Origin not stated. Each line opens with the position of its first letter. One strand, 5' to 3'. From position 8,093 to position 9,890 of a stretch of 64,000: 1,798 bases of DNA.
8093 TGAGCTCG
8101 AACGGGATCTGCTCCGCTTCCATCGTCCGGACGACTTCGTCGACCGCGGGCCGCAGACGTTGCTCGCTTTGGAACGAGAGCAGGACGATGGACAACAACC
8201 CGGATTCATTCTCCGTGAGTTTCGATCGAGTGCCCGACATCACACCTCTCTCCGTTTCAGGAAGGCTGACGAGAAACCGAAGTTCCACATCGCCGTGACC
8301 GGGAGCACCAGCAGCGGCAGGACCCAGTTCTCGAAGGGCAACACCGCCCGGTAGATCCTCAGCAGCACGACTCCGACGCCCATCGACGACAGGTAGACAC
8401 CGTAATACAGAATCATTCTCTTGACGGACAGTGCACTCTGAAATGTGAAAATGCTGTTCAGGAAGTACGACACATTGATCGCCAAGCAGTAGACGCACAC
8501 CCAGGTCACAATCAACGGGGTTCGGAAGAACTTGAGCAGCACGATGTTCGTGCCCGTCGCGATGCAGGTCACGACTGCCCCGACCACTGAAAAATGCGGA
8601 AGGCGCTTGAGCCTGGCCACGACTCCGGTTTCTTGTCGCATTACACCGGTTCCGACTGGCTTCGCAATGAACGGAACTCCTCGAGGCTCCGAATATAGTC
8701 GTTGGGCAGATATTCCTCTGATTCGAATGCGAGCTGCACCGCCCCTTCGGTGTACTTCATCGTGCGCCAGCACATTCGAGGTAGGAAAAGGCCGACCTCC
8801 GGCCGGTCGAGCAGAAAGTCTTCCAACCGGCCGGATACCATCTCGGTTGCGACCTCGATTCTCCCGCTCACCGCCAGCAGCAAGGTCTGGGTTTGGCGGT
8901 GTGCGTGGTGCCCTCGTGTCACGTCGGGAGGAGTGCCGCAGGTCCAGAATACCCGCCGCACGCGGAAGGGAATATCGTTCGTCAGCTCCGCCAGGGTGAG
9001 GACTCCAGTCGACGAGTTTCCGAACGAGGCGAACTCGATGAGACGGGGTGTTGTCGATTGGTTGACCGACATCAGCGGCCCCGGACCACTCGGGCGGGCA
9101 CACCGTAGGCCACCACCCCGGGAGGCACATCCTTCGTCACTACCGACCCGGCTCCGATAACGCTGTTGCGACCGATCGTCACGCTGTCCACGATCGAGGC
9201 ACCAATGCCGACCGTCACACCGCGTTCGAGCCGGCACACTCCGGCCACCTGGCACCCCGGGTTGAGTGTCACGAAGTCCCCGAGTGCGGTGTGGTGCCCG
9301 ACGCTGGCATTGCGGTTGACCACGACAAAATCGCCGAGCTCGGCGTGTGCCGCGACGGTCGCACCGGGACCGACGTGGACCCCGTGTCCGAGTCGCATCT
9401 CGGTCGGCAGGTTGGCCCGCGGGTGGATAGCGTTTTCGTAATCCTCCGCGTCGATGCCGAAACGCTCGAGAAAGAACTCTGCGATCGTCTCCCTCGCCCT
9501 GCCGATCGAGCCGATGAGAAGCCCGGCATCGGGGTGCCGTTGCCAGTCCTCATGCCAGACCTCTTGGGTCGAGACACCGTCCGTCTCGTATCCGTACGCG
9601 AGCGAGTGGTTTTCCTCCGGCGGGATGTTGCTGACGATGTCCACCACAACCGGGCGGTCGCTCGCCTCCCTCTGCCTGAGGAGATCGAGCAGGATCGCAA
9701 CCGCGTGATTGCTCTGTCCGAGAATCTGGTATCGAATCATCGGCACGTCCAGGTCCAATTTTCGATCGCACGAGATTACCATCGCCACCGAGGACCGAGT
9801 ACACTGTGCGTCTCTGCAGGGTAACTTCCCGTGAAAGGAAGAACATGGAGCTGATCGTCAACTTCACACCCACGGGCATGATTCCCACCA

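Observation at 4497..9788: Six-gene translationally coupled cluster predicting a polyprenyl-phosphate-linked 3-acetamido-3,6-dideoxyhexose and its GT-C (ArnT/PMT-like) transfer to a periplasmic acceptor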

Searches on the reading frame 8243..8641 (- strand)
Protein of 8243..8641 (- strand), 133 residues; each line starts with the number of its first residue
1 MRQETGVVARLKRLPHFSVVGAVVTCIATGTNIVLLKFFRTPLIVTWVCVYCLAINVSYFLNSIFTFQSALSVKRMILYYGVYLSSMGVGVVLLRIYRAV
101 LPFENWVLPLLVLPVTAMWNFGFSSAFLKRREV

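Call 5: search_protein_families(library=pfam, proteins=[window:8243-8641:-], max_evalue=0.01)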
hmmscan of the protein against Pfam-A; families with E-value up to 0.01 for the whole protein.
seq(133 aa): 1 family
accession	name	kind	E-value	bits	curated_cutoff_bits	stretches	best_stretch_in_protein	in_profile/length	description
PF04138.20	GtrA_DPMS_TM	-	4.8e-12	46.5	26.1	1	17-127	2-115/117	GtrA/DPMS, transmembrane domain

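Call 6: search_protein_families(library=ncbifam, proteins=[window:8243-8641:-], max_evalue=0.01)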
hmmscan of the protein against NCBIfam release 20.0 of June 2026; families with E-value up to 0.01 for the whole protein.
seq(133 aa): 0 families

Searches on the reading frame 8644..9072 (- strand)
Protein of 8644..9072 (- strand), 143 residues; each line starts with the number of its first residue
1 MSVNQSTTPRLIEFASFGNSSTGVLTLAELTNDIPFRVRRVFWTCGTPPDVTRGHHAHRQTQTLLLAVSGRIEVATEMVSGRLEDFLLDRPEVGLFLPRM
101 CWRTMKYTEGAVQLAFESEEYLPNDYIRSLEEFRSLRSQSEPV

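Call 5: search_protein_families(library=pfam, proteins=[window:8644-9072:-], max_evalue=0.01)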
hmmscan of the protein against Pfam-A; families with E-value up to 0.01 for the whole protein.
seq(143 aa): 1 family
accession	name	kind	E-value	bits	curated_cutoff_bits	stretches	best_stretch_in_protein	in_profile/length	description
PF05523.17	FdtA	-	1.7e-31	109.1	23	1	10-136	4-129/131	WxcM-like, C-terminal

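Call 6: search_protein_families(library=ncbifam, proteins=[window:8644-9072:-], max_evalue=0.01)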
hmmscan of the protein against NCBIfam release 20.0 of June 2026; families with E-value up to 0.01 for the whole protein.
seq(143 aa): 0 families

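Call 30: search_solved_structures(query=window:8644-9072:-, max_evalue=0.001, show_alignments=3)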
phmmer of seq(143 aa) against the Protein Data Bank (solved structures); distinct sequences matched with E-value up to 0.001: 12.
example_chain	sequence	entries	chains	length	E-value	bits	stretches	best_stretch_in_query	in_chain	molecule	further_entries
4zu4_A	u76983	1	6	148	3.7e-20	75.3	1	19-138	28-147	WxcM-like protein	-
7n67_A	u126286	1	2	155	4.7e-20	74.9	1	18-135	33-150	FdtA domain-containing protein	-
4mzu_A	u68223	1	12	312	1.2e-19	73.7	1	19-139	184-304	WxcM-like protein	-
4o9e_A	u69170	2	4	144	1.4e-17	66.9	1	11-131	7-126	QdtA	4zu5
4zu7_A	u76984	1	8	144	5e-17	65.1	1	11-131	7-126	QdtA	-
5tpu_A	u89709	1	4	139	9.5e-17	64.2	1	22-134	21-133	Putative uncharacterized protein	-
4o9g_A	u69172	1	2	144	1.4e-16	63.7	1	11-131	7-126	QdtA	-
2pa7_A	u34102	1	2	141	2.6e-14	56.4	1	13-135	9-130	DTDP-6-deoxy-3,4-keto-hexulose isomerase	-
2pak_A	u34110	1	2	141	2.5e-13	53.2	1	13-135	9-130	DTDP-6-deoxy-3,4-keto-hexulose isomerase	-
2pae_A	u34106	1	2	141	2.5e-13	53.2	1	13-135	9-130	DTDP-6-deoxy-3,4-keto-hexulose isomerase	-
2pam_A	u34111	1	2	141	2.5e-12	49.9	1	13-135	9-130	DTDP-6-deoxy-3,4-keto-hexulose isomerase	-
5tpv_A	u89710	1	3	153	2.9e-09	40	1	14-137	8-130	WlaRA, TDP-fucose-3,4-ketoisomerase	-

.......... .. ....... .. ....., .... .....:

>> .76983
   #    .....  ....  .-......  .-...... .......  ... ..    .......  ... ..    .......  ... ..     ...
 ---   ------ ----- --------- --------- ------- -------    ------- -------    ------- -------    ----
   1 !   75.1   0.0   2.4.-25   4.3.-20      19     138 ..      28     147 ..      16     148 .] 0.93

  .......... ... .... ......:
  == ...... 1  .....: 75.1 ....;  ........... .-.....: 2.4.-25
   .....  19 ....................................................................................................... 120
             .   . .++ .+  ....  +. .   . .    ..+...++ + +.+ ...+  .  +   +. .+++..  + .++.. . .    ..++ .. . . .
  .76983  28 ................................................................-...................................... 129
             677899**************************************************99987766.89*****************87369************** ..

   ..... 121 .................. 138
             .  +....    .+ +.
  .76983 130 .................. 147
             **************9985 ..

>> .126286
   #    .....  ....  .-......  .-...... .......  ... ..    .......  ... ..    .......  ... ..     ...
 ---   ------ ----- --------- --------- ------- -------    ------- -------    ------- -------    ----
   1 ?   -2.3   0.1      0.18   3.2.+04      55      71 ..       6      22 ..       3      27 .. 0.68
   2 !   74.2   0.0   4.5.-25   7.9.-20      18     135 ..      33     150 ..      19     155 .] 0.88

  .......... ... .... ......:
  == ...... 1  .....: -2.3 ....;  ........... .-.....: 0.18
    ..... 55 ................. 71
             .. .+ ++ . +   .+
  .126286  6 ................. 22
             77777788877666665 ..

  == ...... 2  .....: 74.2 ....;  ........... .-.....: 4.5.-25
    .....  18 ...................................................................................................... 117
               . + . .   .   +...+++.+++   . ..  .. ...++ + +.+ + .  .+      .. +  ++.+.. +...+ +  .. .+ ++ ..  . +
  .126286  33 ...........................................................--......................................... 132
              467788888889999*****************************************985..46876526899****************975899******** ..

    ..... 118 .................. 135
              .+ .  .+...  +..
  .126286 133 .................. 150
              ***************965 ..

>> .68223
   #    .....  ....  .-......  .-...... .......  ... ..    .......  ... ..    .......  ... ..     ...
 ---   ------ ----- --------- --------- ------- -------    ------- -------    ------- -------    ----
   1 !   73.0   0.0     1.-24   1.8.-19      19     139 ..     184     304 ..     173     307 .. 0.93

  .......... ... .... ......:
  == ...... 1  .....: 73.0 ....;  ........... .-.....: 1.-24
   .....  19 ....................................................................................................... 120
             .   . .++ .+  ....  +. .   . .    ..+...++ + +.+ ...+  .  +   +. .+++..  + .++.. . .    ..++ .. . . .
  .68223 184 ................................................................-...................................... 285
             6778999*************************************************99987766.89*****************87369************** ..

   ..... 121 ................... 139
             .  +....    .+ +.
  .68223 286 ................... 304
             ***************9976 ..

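Call 77: search_solved_structures(query=window:8644-9072:-, max_evalue=1e-13, show_alignments=5)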
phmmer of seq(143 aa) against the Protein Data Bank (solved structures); distinct sequences matched with E-value up to 1e-13: 8.
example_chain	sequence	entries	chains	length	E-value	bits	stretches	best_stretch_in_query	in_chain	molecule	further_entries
4zu4_A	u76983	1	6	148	3.7e-20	75.3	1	19-138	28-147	WxcM-like protein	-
7n67_A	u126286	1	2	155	4.7e-20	74.9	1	18-135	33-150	FdtA domain-containing protein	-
4mzu_A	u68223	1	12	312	1.2e-19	73.7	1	19-139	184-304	WxcM-like protein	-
4o9e_A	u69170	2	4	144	1.4e-17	66.9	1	11-131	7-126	QdtA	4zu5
4zu7_A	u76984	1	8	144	5e-17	65.1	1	11-131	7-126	QdtA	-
5tpu_A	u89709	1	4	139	9.5e-17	64.2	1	22-134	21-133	Putative uncharacterized protein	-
4o9g_A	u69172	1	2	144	1.4e-16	63.7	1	11-131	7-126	QdtA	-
2pa7_A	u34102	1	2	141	2.6e-14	56.4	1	13-135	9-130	DTDP-6-deoxy-3,4-keto-hexulose isomerase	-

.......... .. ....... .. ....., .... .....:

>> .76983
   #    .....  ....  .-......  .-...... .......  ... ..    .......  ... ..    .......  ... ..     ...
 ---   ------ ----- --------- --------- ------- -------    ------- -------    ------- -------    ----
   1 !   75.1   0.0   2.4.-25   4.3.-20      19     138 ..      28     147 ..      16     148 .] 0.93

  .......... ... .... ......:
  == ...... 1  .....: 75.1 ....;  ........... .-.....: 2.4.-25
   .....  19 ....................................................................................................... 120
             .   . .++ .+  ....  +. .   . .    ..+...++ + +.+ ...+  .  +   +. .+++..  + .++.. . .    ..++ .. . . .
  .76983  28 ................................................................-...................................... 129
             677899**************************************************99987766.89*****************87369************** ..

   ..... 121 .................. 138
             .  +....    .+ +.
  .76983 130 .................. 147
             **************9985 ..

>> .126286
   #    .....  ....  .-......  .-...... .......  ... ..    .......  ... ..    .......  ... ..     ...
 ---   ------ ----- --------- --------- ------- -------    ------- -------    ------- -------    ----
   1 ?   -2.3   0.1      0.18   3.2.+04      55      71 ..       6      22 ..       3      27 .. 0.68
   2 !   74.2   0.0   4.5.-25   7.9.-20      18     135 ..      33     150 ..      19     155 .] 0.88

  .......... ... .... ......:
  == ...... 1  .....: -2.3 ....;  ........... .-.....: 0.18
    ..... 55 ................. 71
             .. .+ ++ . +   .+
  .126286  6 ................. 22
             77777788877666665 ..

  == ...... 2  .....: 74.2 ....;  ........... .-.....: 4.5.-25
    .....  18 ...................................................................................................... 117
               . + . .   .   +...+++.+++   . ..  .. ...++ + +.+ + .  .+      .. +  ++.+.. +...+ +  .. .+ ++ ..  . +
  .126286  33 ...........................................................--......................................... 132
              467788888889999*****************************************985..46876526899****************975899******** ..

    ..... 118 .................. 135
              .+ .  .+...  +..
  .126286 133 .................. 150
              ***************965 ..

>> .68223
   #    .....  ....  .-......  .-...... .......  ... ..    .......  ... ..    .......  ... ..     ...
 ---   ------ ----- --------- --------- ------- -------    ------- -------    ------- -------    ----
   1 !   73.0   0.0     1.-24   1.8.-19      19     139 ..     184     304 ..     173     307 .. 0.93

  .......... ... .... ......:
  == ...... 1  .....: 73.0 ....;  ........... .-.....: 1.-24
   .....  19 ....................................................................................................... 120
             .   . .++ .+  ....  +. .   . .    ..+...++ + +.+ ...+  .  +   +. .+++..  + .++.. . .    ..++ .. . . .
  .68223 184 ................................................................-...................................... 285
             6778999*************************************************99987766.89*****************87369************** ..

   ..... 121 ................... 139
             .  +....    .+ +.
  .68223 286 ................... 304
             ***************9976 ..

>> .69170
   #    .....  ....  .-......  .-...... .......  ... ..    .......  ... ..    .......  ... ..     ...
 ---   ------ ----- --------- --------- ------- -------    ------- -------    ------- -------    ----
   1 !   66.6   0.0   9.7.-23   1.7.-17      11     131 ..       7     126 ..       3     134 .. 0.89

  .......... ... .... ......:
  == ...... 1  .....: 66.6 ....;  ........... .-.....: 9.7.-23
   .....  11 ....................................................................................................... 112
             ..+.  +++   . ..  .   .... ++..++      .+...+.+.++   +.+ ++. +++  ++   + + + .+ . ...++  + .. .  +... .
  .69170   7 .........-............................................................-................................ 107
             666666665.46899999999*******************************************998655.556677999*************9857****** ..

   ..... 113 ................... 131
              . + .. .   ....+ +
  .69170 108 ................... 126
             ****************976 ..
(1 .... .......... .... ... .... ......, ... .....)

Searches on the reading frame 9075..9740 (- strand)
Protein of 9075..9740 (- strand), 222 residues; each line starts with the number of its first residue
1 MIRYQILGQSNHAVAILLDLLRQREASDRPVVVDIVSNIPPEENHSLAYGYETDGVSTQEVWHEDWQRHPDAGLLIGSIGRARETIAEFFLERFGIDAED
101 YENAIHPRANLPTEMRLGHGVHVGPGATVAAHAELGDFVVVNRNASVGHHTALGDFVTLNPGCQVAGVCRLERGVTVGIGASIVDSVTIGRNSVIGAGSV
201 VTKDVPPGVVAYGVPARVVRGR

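Call 5: search_protein_families(library=pfam, proteins=[window:9075-9740:-], max_evalue=0.01)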
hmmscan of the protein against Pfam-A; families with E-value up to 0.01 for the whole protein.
seq(222 aa): 3 families
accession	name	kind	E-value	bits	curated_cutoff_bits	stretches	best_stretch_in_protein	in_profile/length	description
PF00132.30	Hexapep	-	1.7e-14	53.2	27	2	169-203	2-36/36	Bacterial transferase hexapeptide (six repeats)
PF25084.1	LbH_EIF2B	-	0.00013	22.4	54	1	110-205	11-103/105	EIF2B subunit epsilon LbH domain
PF14602.12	Hexapep_2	-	0.00013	22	27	1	172-203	5-34/34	Hexapeptide repeat of succinyl-transferase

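Call 6: search_protein_families(library=ncbifam, proteins=[window:9075-9740:-], max_evalue=0.01)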
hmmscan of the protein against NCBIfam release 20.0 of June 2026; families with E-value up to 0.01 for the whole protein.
seq(222 aa): 44 families (the best 25 are shown)
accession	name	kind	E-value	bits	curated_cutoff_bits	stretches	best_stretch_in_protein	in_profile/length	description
TIGR03570.1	NeuD_NnaD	subfamily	3.8e-40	137.7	160.8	1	68-217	54-202/202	NeuD/PglB/VioB family sugar acetyltransferase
NF002060.0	PRK00892.1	subfamily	4.2e-17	62.3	207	2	99-183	98-182/345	UDP-3-O-(3-hydroxymyristoyl)glucosamine N-acyltransferase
TIGR03532.1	DapD_Ac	equivalog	1.4e-15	57.6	231.75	1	97-220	81-212/231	2,3,4,5-tetrahydropyridine-2,6-dicarboxylate N-acetyltransferase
NF041874.1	EPS_EpsC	equivalog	2.2e-15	56.8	150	1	117-220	58-165/168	serine O-acetyltransferase EpsC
NF003657.0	PRK05289.1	equivalog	3.8e-15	55.7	226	2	145-218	119-192/264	acyl-ACP--UDP-N-acetylglucosamine O-acyltransferase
TIGR01853.1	lipid_A_lpxD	equivalog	4e-13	49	242.5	2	89-183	80-173/325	UDP-3-O-(3-hydroxymyristoyl)glucosamine N-acyltransferase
NF007076.0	PRK09527.1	equivalog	3.8e-12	46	347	1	175-220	138-183/203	galactoside O-acetyltransferase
TIGR01852.1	lipid_A_lpxA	equivalog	5.9e-12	45.4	231.05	2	145-218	114-187/254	acyl-ACP--UDP-N-acetylglucosamine O-acyltransferase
TIGR01172.1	cysE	equivalog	3.9e-11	43.2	210.65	1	114-217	55-162/162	serine O-acetyltransferase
TIGR03308.1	phn_thr-fam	hypoth_equivalog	5e-11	42.8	201.65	1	175-222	115-162/204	phosphonate metabolim protein, transferase hexapeptide repeat family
NF050158.1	CarbAnhydGPos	equivalog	1.1e-10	41.4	250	1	167-220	86-141/172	gamma carbonic anhydrase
NF007797.0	PRK10502.1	subfamily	1.2e-09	38.1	192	1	104-222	60-179/183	WcaF family extracellular polysaccharide biosynthesis acetyltransferase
NF010935.0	PRK14355.1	equivalog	4.7e-09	35.4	718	1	172-213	401-442/459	bifunctional UDP-N-acetylglucosamine diphosphorylase/glucosamine-1-phosphate N-acetyltransferase GlmU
NF008349.0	PRK11132.1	equivalog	6.1e-09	35.3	397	1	123-219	144-244/273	serine O-acetyltransferase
NF007499.0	PRK10092.1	equivalog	1.2e-08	35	314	1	157-220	118-181/183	maltose O-acetyltransferase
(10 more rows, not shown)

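Call 29: search_solved_structures(query=window:9075-9740:-, max_evalue=0.00001)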
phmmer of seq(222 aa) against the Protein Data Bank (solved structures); distinct sequences matched with E-value up to 0.00001: 82 (the best 60 are shown).
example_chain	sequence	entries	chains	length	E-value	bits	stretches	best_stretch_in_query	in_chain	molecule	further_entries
4ea7_A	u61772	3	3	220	4.7e-21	78.5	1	101-219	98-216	Perosamine N-acetyltransferase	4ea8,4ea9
4eaa_A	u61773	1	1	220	3.9e-20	75.5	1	101-219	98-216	Perosamine N-acetyltransferase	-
4eab_A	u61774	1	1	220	1.1e-19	74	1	101-219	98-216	Perosamine N-acetyltransferase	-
7txp_A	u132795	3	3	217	8.9e-15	57.9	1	74-219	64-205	VioB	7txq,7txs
4m9c_A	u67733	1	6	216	1.1e-13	54.4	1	111-220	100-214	Bacterial transferase hexapeptide (Three repeats) family protein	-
4m98_A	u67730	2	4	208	1.1e-12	51.1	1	104-217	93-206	Pilin glycosylation protein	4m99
9qez_D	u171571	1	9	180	6.3e-12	48.6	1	120-220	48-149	Carbonic anhydrase mutant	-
7l7y_AAA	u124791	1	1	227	2.2e-11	46.8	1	113-219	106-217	Putative acetyl transferase protein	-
7l7z_AAA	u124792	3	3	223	2.3e-11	46.8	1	113-219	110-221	Putative acetyl transferase protein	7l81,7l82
3ftt_A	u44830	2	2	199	2.4e-11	46.8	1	115-220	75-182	Putative acetyltransferase SACOL2570 | Galactoside O-acetyltransferase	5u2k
3v4e_A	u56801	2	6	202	2.4e-11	46.7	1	115-220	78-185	Galactoside O-acetyltransferase | Putative acetyltransferase SACOL2570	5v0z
3srt_A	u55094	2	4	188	2.8e-11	46.5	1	132-220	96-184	Maltose O-acetyltransferase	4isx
4dcl_A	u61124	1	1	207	3.4e-11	46.2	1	115-220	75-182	Putative acetyltransferase SACOL2570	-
4egg_A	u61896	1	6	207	3.5e-11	46.2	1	115-220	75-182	Putative acetyltransferase SACOL2570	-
9qev_A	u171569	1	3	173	4.2e-11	45.9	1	144-220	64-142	Carbonic anhydrase, family 3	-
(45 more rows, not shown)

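Call 74: search_solved_structures(query=window:9075-9740:-, max_evalue=1e-12, show_alignments=4)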
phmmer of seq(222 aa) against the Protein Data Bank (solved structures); distinct sequences matched with E-value up to 1e-12: 5.
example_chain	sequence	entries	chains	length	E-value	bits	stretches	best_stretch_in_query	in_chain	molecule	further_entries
4ea7_A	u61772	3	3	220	4.7e-21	78.5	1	101-219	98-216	Perosamine N-acetyltransferase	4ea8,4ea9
4eaa_A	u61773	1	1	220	3.9e-20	75.5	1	101-219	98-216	Perosamine N-acetyltransferase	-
4eab_A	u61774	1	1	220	1.1e-19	74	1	101-219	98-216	Perosamine N-acetyltransferase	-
7txp_A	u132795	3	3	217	8.9e-15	57.9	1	74-219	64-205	VioB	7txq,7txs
4m9c_A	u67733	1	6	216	1.1e-13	54.4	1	111-220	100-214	Bacterial transferase hexapeptide (Three repeats) family protein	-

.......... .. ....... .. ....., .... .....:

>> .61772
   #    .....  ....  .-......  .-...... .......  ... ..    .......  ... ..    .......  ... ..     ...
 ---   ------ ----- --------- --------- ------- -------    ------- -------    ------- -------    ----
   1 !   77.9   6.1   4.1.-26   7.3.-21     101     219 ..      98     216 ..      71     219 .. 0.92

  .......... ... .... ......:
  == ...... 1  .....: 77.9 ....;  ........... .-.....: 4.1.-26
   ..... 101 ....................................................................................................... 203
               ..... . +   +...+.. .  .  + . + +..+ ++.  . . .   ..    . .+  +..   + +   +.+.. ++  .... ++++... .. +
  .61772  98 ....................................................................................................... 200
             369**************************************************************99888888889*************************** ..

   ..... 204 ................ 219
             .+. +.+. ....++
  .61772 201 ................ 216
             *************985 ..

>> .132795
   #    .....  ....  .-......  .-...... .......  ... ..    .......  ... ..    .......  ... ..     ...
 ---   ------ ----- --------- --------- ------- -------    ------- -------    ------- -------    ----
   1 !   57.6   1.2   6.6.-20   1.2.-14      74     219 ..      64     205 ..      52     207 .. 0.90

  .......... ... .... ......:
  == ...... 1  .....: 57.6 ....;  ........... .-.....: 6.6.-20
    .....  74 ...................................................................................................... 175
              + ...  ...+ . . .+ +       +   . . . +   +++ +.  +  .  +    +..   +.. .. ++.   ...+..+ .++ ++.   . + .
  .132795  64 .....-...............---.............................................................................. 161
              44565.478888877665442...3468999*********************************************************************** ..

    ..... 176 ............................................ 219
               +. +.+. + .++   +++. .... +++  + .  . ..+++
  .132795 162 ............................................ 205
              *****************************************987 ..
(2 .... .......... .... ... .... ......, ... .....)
